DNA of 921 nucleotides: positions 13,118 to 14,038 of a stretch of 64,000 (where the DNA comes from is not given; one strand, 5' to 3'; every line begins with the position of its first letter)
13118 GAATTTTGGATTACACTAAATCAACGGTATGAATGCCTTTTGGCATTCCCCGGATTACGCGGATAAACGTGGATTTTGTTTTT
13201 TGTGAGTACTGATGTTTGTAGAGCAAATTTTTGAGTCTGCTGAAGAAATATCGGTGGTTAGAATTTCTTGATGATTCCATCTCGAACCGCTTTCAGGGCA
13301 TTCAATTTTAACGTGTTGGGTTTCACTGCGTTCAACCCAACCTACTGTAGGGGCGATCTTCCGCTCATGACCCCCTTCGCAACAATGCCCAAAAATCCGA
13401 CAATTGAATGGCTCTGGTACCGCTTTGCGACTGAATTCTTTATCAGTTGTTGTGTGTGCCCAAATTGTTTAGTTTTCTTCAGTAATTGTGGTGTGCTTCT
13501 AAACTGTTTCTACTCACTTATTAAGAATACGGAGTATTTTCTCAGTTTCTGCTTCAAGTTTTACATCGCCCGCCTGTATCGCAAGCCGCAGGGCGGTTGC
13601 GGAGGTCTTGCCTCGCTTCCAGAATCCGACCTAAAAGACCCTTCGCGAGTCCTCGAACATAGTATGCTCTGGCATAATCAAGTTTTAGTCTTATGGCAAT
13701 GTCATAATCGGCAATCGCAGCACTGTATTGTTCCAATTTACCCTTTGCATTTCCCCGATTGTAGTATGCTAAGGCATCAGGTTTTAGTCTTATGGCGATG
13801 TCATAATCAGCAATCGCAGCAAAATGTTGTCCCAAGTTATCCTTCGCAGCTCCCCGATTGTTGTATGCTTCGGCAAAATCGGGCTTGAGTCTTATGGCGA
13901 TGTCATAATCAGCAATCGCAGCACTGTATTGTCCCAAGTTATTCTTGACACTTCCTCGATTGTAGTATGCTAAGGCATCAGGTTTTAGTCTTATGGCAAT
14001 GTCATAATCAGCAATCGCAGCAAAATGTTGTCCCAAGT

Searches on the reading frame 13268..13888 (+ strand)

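Call 8: search_protein_families(library=pfam, proteins=[window:13268-13888:+], max_evalue=0.01)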
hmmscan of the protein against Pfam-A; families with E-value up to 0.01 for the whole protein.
window:13268-13888:+ (206 aa): 0 families

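Call 15: search_protein_families(library=padloc, proteins=[window:13268-13888:+], max_evalue=0.01)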
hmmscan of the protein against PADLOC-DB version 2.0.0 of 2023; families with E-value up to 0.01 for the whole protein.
window:13268-13888:+ (206 aa): 1 family
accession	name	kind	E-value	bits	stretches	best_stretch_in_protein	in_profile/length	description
PDLC01970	CARF_TM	-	0.0036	15.7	1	42-149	36-100/179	-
